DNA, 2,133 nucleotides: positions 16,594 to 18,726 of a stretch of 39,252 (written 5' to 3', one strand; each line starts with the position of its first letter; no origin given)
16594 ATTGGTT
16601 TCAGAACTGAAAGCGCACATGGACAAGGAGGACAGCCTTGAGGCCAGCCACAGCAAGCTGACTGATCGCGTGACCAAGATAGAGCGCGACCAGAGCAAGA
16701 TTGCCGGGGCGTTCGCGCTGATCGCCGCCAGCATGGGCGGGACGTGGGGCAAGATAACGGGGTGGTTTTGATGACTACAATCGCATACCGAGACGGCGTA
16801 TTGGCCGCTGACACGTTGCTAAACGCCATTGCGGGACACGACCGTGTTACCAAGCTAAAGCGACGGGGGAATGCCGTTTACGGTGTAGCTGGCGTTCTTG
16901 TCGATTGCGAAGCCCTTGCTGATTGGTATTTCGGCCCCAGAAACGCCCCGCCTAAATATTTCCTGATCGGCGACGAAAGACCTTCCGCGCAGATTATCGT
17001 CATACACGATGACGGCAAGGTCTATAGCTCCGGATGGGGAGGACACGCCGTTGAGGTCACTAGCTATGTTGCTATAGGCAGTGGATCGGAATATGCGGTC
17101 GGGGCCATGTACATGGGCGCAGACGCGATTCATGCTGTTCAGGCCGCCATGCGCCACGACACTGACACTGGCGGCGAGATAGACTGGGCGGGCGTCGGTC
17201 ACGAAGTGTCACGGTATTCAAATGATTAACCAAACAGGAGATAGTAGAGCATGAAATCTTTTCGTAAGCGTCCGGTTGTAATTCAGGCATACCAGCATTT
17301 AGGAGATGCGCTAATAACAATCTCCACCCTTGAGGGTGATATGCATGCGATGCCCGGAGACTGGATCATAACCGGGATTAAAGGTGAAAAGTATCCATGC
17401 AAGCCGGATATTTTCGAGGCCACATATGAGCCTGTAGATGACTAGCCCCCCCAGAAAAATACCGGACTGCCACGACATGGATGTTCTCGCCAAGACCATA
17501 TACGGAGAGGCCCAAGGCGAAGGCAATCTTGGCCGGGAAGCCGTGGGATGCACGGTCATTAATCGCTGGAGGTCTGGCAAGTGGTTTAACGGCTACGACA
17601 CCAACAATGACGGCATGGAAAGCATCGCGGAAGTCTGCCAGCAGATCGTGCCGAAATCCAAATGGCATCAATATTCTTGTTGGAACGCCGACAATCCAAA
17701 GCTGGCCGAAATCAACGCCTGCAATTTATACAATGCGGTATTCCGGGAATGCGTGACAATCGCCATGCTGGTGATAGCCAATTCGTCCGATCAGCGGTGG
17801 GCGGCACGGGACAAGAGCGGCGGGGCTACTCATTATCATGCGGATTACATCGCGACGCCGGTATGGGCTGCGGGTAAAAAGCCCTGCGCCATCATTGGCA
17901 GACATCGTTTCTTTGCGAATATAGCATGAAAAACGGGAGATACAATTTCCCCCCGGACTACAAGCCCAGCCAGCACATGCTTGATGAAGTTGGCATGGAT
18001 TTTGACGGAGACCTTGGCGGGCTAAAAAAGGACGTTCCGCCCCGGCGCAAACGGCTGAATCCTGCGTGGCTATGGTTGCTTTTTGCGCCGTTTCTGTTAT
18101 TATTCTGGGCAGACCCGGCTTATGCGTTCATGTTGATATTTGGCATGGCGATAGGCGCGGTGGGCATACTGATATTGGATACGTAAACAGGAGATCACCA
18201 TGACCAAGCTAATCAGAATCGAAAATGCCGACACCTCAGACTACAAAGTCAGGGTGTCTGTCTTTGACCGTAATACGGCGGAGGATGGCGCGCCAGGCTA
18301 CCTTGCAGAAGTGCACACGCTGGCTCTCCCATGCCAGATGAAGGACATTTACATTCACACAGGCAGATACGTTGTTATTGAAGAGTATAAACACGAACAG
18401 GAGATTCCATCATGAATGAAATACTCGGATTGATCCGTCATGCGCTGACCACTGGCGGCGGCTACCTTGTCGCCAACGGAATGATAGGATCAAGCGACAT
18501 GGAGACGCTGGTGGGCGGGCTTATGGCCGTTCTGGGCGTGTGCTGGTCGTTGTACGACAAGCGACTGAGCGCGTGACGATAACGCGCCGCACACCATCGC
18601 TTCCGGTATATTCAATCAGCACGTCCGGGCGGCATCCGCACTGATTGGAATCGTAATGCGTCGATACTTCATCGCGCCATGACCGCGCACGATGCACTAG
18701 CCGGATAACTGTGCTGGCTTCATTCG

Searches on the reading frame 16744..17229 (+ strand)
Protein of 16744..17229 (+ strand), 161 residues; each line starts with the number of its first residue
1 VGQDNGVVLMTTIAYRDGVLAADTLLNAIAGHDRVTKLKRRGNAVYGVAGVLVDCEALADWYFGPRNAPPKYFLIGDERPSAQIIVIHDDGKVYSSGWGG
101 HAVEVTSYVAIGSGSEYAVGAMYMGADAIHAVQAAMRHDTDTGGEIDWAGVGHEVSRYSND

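Call 4: search_protein_families(library=pfam, proteins=[window:16744-17229:+], max_evalue=0.1)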
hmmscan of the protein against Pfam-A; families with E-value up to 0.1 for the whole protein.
window:16744-17229:+ (161 aa): 1 family
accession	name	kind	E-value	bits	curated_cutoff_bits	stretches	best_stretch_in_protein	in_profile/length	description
PF00227.31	Proteasome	-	0.00042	20.5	22.4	1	88-125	113-152/189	Proteasome subunit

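Call 5: search_protein_families(library=phrogs, proteins=[window:16744-17229:+], max_evalue=0.01)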
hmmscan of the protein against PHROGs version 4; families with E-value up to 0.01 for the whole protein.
window:16744-17229:+ (161 aa): 1 family
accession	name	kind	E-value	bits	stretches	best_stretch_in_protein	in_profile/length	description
phrog_1040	-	other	1.3e-36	127.6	1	5-147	9-152/277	peptidase HslV family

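Call 49: search_protein_families(library=padloc, proteins=[window:16771-17229:+], max_evalue=0.01)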
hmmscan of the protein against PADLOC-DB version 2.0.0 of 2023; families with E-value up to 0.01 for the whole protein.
window:16771-17229:+ (152 aa): 0 families

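Call 50: search_protein_families(library=ncbifam, proteins=[window:16771-17229:+], max_evalue=0.01)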
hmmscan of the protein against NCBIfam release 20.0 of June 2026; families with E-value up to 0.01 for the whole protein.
window:16771-17229:+ (152 aa): 1 family
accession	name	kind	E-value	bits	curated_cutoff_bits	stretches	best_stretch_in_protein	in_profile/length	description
TIGR03634.1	arc_protsome_B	equivalog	0.0038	16.8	224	0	79-142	107-180/185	archaeal proteasome endopeptidase complex subunit beta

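Call 51: search_dna_similar(query=window:16771-17229:+, collection=phages, mode=protein, max_rows=30, max_evalue=0.001)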
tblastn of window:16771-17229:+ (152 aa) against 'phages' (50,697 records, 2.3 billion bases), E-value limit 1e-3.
Records with a match: 361; places in all: 390; records where one place covers at least 80% of the query: 328.
Best place of each record, by identity: <60% 361.
By first word of the organism name: Salmonella 227; Caulobacter 37; Pseudomonas 18; Vibrio 15; Escherichia 12; Rhizobium 10; Shewanella 6; Brevundimonas 5; Erwinia 5; Xanthomonas 4; and 15 more.
By host as written in the record: Salmonella enterica 49; - 36; Salmonella enterica subsp. enterica serovar Enteritidis 36; Salmonella enterica subsp. enterica serovar Typhimurium 29; Caulobacter vibrioides CB15 20; Salmonella sp. 20; Salmonella enterica subsp. enterica serovar Enteritidis PT1 10; Salmonella enterica serovar Enteritidis 9; and 84 more.
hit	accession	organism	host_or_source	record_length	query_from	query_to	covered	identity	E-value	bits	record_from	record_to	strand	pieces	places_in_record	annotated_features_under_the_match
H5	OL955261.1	Erythrobacter phage vB_EliS-L02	Erythrobacter sp.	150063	1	137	90%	39.9%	5e-12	68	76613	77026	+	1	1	proteasome subunit alpha/beta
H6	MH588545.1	Caulobacter phage CcrPW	Caulobacter vibrioides CB15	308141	1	137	90%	39.6%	2e-10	63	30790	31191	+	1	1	hypothetical protein (x2)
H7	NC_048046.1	Caulobacter phage CcrPW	Caulobacter vibrioides CB15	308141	1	137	90%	39.6%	2e-10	63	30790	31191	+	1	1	peptidase HslV family | hypothetical protein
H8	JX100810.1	Caulobacter phage CcrColossus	Caulobacter crescentus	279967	1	137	90%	39.6%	6e-10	62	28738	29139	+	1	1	putative Ntn hydrolase domain proetin | hypothetical protein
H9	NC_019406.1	Caulobacter phage CcrColossus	Caulobacter crescentus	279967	1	137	90%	39.6%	6e-10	62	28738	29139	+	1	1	peptidase HslV family | hypothetical protein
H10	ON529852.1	Brevundimonas phage vB_BpoS-Kabachok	Brevundimonas pondensis LVF1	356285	1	137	90%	37.4%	8e-10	61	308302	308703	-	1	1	nucleophile aminohydrolase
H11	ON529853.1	Brevundimonas phage vB_BpoS-Bambus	Brevundimonas pondensis LVF1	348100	1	137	90%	37.4%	3e-8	57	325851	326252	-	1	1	hypothetical protein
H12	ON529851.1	Brevundimonas phage vB_BpoS-Marchewka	Brevundimonas pondensis LVF1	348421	1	137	90%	37.4%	3e-8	57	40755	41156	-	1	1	hypothetical protein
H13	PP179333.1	Pseudomonas phage Cruim01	Pseudomonas syringae CC1557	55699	1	137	90%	37.1%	1e-11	67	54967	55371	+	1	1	proteasome subunit beta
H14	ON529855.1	Brevundimonas phage vB_BpoS-Domovoi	Brevundimonas pondensis EIF1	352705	1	137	90%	37.0%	1e-8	58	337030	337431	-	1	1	nucleophile aminohydrolase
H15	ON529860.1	Brevundimonas phage vB_BpoS-Papperlapapp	Brevundimonas pondensis LVF1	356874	1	137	90%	37.0%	1e-8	58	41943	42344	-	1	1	nucleophile aminohydrolase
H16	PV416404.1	Erythrobacter phage XM05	Erythrobacter sp. JL475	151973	1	137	90%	36.9%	5e-10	62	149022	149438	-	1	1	HslV family peptidase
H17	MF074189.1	Sinorhizobium phage phiM5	Sinorhizobium meliloti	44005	1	133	88%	37.7%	6e-12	67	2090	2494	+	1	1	putative peptidase | terminase large subunit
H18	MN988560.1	Rhizobium phage RHph_TM21B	R. phaseoli INC 1-2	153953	1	137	90%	36.2%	1e-12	70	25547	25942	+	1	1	putative HslV family peptidase protein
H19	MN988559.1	Rhizobium phage RHph_TM39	R. phaseoli S20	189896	1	137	90%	36.2%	1e-12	70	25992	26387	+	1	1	putative HslV family peptidase protein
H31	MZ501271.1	Pseudomonas phage AH02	Pseudomonas koreensis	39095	1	139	91%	34.5%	4e-9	59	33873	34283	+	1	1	61: aminohydrolase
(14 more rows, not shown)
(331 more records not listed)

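Call 52: get_annotated_region(hit=H31, flank=3000)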
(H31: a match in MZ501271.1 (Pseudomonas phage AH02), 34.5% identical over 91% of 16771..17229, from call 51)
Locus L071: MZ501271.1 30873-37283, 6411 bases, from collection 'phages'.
description: Pseudomonas phage AH02, complete genome.
organism: Pseudomonas phage AH02 (NCBI taxid 2869573)
taxonomy: Viruses; Duplodnaviria; Heunggongvirae; Uroviricota; Caudoviricetes
host: Pseudomonas koreensis; source: leaf of horse chestnut tree; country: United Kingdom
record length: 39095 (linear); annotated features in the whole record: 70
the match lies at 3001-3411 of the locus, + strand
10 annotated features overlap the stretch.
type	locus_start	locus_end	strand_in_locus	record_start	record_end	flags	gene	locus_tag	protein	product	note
CDS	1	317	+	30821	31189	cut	56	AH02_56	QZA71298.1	hypothetical protein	-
CDS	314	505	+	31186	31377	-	57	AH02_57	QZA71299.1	hypothetical protein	-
CDS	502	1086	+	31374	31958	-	58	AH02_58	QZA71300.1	hypothetical protein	-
CDS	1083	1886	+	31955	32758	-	59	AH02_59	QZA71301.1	Lar-like restriction alleviation protein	-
CDS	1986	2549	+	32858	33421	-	60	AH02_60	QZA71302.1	NinG-like recombination protein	-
CDS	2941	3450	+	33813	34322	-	61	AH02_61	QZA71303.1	aminohydrolase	-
CDS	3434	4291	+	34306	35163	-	62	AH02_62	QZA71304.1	alginate lyase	-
CDS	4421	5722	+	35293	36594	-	63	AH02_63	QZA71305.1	esterase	-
CDS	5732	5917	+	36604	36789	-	64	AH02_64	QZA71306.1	hypothetical protein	-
CDS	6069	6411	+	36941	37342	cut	65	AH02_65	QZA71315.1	holin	-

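Call 53: get_annotated_region(hit=H13, flank=3000)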
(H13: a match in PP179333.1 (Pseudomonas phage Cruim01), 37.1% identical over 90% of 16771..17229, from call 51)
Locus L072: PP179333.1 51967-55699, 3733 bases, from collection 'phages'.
description: Pseudomonas phage Cruim01, complete genome.
organism: Pseudomonas phage Cruim01 (NCBI taxid 3138528)
taxonomy: Viruses
host: Pseudomonas syringae CC1557; source: apricot soil; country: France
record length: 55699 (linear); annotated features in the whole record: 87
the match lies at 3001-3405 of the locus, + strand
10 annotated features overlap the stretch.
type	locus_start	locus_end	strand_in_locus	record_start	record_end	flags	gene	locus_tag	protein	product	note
CDS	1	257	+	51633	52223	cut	-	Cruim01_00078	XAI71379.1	NinG protein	[Pseudomonas phage phiPSA1]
CDS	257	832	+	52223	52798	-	-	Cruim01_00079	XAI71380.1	hypothetical protein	-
CDS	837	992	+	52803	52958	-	-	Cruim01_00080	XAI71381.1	hypothetical protein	-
CDS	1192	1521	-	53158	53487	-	-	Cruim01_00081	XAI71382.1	hypothetical protein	-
CDS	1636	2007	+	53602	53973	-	-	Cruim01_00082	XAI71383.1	chemotaxis protein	[Pseudomonas phage phiPSA1]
CDS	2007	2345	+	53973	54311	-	-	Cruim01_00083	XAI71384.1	lipoprotein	[Pseudomonas phage phiPSA1]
CDS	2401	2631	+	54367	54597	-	-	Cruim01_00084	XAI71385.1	hypothetical protein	[Yersinia phage fHe-Yen9-04]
CDS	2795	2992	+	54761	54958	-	-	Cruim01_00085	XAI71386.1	hypothetical protein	-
CDS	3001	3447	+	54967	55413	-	-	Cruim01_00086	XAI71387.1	proteasome subunit beta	[Pseudomonas phage vB_PaeM_PS24]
CDS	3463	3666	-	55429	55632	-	-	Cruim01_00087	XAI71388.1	hypothetical protein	-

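Call 55: get_annotated_region(hit=H7, flank=4000)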
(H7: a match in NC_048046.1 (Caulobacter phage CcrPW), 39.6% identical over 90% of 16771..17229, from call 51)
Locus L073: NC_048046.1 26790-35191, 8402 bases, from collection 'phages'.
description: Caulobacter phage CcrPW, complete genome.
organism: Caulobacter phage CcrPW (NCBI taxid 2283271)
taxonomy: Viruses; Duplodnaviria; Heunggongvirae; Uroviricota; Caudoviricetes; Dolichocephalovirinae; Colossusvirus; Colossusvirus PW
host: Caulobacter vibrioides CB15; source: -; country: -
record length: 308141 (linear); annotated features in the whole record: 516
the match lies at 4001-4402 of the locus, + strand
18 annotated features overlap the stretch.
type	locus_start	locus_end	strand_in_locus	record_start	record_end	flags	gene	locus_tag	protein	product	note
CDS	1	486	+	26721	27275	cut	-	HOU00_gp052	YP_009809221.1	hypothetical protein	-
CDS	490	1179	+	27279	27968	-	-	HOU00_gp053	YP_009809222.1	hypothetical protein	-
CDS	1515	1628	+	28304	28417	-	-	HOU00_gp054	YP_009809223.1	hypothetical protein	-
CDS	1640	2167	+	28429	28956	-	-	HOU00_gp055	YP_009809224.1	hypothetical protein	-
CDS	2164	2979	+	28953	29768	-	-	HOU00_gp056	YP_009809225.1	hypothetical protein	-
CDS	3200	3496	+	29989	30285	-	-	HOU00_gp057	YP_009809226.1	hypothetical protein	-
CDS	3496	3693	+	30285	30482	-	-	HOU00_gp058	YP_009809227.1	hypothetical protein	-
CDS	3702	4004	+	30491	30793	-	-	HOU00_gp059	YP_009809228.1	hypothetical protein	-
CDS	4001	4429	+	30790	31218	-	-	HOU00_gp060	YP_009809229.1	peptidase HslV family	-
CDS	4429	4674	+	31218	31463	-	-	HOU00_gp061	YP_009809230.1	hypothetical protein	-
CDS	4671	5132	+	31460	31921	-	-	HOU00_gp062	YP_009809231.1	hypothetical protein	-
CDS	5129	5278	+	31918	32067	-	-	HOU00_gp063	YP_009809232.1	hypothetical protein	-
CDS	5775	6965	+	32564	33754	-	-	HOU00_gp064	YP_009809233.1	deoxyribonucleoside 5' monophosphate phosphatase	COG1896: Predicted hydrolases of HD superfamily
CDS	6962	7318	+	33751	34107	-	-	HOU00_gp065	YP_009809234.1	hypothetical protein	-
CDS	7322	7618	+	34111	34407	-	-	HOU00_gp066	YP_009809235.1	hypothetical protein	-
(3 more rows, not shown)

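Call 56: get_annotated_region(hit=H17, flank=4000)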
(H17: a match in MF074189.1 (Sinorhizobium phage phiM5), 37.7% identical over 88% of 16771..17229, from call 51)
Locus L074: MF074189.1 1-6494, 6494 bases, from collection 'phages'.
description: Sinorhizobium phage phiM5, complete genome.
organism: Sinorhizobium phage phiM5 (NCBI taxid 2005789)
taxonomy: Viruses; Duplodnaviria; Heunggongvirae; Uroviricota; Caudoviricetes
host: Sinorhizobium meliloti; source: -; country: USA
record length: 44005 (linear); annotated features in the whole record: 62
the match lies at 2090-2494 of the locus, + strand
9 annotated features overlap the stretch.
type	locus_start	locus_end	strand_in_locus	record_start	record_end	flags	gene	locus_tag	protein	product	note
repeat_region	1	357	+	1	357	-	-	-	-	left direct terminal repeat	-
CDS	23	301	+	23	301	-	-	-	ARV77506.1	hypothetical protein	Sm_phiM5_01.1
CDS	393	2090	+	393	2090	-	-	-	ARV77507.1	terminase large subunit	Sm_phiM5_02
CDS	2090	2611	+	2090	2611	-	-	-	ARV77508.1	putative peptidase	Sm_phiM5_03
CDS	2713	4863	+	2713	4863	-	-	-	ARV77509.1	portal protein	Sm_phiM5_04; detected in phage particle proteome; portal protein/head-tail joining protein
CDS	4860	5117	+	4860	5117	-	-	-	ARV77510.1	hypothetical protein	Sm_phiM5_07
CDS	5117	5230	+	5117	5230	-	-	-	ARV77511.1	hypothetical protein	Sm_phiM5_08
CDS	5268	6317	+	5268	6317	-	-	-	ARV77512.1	scaffold protein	Sm_phiM5_09; detected in phage particle proteome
CDS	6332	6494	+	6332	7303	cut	-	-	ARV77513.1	major capsid protein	Sm_phiM5_11; detected in phage particle proteome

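Call 105: search_solved_structures(query=window:16771-17229:+, max_evalue=1, show_alignments=1)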
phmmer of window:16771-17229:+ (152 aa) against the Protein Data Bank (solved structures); distinct sequences matched with E-value up to 1: 1.
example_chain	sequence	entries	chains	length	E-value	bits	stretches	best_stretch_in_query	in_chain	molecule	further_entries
5ovs_A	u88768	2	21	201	0.053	16.7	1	93-117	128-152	BPH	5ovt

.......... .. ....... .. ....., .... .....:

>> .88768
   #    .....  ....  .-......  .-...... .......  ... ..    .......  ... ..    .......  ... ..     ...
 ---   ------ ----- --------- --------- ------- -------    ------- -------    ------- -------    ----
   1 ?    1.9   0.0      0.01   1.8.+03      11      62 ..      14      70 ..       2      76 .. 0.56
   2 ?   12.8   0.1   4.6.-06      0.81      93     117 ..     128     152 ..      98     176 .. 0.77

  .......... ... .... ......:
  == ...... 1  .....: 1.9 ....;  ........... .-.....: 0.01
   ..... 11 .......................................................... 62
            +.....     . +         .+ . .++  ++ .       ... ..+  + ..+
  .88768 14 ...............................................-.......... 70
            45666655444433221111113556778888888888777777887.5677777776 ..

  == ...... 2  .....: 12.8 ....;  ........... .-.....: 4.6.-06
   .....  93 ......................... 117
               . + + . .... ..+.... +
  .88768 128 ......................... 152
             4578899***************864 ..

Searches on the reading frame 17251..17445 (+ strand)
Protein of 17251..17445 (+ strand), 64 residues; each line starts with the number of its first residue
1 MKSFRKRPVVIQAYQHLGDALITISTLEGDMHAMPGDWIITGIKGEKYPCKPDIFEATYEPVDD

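Call 4: search_protein_families(library=pfam, proteins=[window:17251-17445:+], max_evalue=0.1)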
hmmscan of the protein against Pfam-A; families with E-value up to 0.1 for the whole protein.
window:17251-17445:+ (64 aa): 1 family
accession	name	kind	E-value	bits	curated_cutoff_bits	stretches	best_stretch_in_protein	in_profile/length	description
PF14083.11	PGDYG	-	0.00021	22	27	1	32-63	4-35/102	PGDYG protein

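Call 5: search_protein_families(library=phrogs, proteins=[window:17251-17445:+], max_evalue=0.01)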
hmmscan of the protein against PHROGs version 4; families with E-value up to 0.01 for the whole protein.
window:17251-17445:+ (64 aa): 7 families
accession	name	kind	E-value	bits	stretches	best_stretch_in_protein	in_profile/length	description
phrog_419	-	unknown function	6.9e-25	89.1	1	1-64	41-125/300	-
phrog_4502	-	unknown function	3.2e-17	64.1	1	21-63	45-87/190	-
phrog_1810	-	unknown function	2e-16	61.5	1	20-64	50-94/166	-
phrog_36774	-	unknown function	0.00018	23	1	22-62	39-79/86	-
phrog_19511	-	unknown function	0.00025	22.1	1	22-62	48-88/155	-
phrog_33170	-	unknown function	0.0012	19.9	1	29-60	88-119/124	-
phrog_4159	-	other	0.0014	19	1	25-62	46-83/270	nucleotide pyrophosphohydrolase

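Call 49: search_protein_families(library=padloc, proteins=[window:17251-17445:+], max_evalue=0.01)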
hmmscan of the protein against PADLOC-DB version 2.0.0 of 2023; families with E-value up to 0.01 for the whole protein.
window:17251-17445:+ (64 aa): 0 families

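Call 50: search_protein_families(library=ncbifam, proteins=[window:17251-17445:+], max_evalue=0.01)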
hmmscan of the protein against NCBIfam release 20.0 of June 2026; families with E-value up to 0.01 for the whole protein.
window:17251-17445:+ (64 aa): 0 families

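Call 54: search_dna_similar(query=window:17251-17445:+, collection=phages, mode=protein, max_rows=25, max_evalue=0.001)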
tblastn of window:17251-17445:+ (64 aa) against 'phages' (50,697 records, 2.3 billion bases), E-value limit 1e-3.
Records with a match: 854; places in all: 855; records where one place covers at least 80% of the query: 489.
Best place of each record, by identity: 60-80% 126; <60% 728.
By first word of the organism name: Mycobacterium 105; Bacillus 104; Staphylococcus 83; Gordonia 81; Streptococcus 78; Acinetobacter 54; Enterococcus 41; Vibrio 38; Klebsiella 34; Caulobacter 26; and 50 more.
By host as written in the record: Mycobacterium smegmatis mc2 155 73; Gordonia terrae 3612 64; - 57; Bacillus subtilis 26; Mycobacterium smegmatis mc#155 17; Staphylococcus sp. 15; Bacillus subtilis BEST7003 15; Enterococcus faecalis 12; and 304 more.
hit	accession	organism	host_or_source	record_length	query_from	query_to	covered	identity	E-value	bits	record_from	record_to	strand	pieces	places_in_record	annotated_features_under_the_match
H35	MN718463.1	Clostridium phage phiCDKH01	Clostridioides difficile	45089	1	64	100%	65.6%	3e-20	87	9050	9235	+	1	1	hypothetical protein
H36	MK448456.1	Streptococcus satellite phage Javan365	Streptococcus oralis SK304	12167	1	60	94%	60.0%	6e-15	72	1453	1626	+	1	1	hypothetical protein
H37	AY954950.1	Staphylococcus phage 187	-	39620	5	64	94%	58.3%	1e-14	71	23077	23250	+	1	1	ORF082 | ORF035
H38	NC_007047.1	Staphylococcus phage 187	-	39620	5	64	94%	58.3%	1e-14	71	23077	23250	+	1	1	ORF082 | ORF035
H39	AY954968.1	Staphylococcus phage X2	-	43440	5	64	94%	58.3%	1e-14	71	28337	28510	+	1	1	ORF083 | ORF035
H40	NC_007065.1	Staphylococcus phage X2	Staphylococcus aureus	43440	5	64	94%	58.3%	1e-14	71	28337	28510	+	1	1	ORF083 | TIR domain-containing protein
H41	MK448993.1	Streptococcus phage Javan616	Streptococcus thoraltensis DSM_12221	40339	1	60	94%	58.3%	1e-14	71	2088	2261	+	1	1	hypothetical protein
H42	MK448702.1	Streptococcus phage Javan199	Streptococcus equinus 2B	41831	1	60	94%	58.3%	3e-14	70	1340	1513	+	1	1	hypothetical protein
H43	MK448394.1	Streptococcus satellite phage Javan277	Streptococcus intermedius ATCC_27335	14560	1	60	94%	58.3%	3e-14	70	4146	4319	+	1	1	hypothetical protein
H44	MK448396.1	Streptococcus satellite phage Javan280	Streptococcus intermedius JTH08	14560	1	60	94%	58.3%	3e-14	70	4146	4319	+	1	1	hypothetical protein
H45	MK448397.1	Streptococcus satellite phage Javan281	Streptococcus intermedius SK54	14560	1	60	94%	58.3%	3e-14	70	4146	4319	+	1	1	hypothetical protein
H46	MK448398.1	Streptococcus satellite phage Javan282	Streptococcus intermedius SRR387763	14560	1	60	94%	58.3%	3e-14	70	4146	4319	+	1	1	hypothetical protein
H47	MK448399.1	Streptococcus satellite phage Javan283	Streptococcus intermedius SRR387765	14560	1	60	94%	58.3%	3e-14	70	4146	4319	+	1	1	hypothetical protein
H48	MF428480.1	Staphylococcus phage SN10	Staphylococcus pseudintermedius E140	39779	5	64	94%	56.7%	2e-13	68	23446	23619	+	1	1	hypothetical protein (x2)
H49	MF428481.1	Staphylococcus phage SN8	Staphylococcus pseudintermedius E140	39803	5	64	94%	56.7%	2e-13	68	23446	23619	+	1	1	hypothetical protein (x2)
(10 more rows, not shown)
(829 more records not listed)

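Call 106: search_solved_structures(query=window:17251-17445:+, max_evalue=1, show_alignments=1)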
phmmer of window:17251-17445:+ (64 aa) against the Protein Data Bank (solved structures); distinct sequences matched with E-value up to 1: 0.

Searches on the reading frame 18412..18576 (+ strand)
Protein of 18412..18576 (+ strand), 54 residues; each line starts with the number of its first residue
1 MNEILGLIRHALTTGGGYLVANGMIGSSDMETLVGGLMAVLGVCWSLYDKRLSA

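Call 38: search_protein_families(library=phrogs, proteins=[window:18412-18576:+], max_evalue=0.01)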
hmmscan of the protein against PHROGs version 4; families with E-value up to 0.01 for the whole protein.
window:18412-18576:+ (54 aa): 1 family
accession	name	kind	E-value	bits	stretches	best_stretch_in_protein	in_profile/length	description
phrog_37382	-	unknown function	7.3e-11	43.2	1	4-51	14-61/63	-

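Call 39: search_protein_families(library=pfam, proteins=[window:18412-18576:+], max_evalue=0.05)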
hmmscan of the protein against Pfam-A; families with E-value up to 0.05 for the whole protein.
window:18412-18576:+ (54 aa): 1 family
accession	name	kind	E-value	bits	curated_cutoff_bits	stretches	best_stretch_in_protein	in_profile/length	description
PF23987.1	Phage_holin_10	-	1e-19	70.7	27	1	2-51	2-51/52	Bacteriophage holin Pam3 gp28 family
